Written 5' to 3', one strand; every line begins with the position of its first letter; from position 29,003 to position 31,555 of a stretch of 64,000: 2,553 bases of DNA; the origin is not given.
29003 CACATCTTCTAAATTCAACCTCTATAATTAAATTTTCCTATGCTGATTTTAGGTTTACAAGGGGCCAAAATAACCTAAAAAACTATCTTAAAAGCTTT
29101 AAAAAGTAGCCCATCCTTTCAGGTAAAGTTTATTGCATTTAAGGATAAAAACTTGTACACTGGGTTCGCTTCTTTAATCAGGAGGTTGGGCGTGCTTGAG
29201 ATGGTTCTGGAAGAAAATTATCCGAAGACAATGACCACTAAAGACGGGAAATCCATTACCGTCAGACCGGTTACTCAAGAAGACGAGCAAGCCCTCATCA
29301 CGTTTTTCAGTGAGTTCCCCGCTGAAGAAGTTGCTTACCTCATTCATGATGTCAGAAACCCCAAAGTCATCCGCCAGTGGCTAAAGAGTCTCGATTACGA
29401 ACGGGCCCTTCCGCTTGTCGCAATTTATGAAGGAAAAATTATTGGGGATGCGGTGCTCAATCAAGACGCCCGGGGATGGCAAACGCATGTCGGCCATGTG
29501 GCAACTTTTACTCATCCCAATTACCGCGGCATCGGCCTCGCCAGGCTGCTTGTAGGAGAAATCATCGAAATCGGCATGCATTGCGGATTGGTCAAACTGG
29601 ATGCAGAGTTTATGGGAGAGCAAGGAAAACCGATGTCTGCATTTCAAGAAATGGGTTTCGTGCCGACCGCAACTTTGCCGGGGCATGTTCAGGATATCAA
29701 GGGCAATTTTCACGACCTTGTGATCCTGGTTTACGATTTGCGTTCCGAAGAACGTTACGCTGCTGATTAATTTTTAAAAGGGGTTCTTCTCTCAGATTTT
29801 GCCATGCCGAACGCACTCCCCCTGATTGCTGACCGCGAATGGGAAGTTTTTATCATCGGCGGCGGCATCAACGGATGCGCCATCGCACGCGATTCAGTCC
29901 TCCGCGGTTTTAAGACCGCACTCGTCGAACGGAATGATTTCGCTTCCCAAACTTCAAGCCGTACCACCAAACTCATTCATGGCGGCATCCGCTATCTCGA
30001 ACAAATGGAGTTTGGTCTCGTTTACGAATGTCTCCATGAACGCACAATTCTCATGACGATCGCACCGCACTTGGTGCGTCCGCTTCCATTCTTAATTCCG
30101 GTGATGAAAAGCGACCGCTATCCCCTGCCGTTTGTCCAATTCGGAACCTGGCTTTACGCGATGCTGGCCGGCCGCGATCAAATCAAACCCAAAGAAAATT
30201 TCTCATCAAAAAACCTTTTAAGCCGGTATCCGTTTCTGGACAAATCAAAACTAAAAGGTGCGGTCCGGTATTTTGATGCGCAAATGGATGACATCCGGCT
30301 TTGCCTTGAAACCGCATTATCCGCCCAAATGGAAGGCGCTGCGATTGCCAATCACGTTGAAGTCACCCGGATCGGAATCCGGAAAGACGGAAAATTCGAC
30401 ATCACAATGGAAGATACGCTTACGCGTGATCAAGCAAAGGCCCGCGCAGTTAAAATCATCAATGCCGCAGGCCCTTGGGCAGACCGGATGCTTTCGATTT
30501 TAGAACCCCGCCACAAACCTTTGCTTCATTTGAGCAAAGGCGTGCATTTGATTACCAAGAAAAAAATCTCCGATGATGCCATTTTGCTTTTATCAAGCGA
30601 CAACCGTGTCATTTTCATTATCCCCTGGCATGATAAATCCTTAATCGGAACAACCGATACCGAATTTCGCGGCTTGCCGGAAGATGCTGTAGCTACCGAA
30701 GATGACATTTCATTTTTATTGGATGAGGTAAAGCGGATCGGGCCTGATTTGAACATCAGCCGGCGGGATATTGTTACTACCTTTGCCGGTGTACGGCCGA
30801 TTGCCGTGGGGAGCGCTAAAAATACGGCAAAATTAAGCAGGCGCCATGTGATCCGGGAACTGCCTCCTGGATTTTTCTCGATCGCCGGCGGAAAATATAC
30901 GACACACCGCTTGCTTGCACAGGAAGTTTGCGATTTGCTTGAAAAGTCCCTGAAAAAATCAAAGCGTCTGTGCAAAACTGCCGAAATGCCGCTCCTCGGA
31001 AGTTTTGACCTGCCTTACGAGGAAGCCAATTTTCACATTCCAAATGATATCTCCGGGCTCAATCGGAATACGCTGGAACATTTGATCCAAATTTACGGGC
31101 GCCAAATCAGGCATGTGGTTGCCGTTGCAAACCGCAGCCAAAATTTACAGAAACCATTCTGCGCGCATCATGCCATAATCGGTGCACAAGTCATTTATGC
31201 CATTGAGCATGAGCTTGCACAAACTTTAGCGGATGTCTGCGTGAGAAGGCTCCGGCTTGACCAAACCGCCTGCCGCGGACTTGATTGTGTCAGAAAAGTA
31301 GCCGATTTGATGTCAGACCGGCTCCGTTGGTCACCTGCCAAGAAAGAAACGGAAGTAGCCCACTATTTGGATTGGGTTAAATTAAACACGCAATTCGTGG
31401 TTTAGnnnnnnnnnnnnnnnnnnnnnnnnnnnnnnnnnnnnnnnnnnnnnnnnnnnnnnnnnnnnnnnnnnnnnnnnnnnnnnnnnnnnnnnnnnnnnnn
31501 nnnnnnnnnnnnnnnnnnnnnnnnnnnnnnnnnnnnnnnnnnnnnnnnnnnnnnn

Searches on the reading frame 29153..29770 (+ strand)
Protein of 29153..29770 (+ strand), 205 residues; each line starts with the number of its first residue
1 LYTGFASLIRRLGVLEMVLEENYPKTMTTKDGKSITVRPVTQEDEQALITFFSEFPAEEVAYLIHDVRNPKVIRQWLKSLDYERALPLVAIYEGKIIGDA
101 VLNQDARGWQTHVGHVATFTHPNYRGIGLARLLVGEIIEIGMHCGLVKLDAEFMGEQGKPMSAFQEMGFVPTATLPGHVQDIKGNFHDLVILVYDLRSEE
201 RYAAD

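Call 13: search_protein_families(library=pfam, proteins=[window:29153-29770:+], max_evalue=0.001)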
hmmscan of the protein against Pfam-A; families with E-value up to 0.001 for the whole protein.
window:29153-29770:+ (205 aa): 2 families
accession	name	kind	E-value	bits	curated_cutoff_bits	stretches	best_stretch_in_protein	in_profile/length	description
PF00583.31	Acetyltransf_1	-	2.5e-08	34.6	20.7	1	73-154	24-101/116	Acetyltransferase (GNAT) family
PF13508.13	Acetyltransf_7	-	2.6e-05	24.9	27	1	88-170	6-83/84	Acetyltransferase (GNAT) domain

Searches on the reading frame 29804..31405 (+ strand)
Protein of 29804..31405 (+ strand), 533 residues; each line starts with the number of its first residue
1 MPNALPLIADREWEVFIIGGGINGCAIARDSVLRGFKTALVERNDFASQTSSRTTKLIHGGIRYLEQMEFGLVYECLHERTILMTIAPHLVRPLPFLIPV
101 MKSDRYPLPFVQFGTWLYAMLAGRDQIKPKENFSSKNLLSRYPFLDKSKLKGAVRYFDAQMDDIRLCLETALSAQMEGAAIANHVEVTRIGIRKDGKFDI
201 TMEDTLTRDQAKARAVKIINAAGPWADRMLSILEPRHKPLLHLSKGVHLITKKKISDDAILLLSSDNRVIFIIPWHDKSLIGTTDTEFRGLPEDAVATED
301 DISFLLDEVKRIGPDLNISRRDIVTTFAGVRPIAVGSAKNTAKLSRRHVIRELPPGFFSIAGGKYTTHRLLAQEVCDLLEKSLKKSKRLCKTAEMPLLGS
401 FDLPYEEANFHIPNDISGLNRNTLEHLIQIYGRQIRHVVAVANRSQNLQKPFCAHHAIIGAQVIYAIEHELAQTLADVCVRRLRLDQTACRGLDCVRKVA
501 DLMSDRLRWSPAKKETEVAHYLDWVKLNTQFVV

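Call 13: search_protein_families(library=pfam, proteins=[window:29804-31405:+], max_evalue=0.001)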
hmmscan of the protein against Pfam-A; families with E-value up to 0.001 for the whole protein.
window:29804-31405:+ (533 aa): 2 families
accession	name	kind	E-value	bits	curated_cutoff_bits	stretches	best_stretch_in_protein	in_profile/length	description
PF01266.30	DAO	-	9.4e-48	164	27.9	1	15-375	2-350/353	FAD dependent oxidoreductase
PF16901.10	DAO_C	-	2.2e-25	89.4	31.4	1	390-514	1-126/126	C-terminal domain of alpha-glycerophosphate oxidase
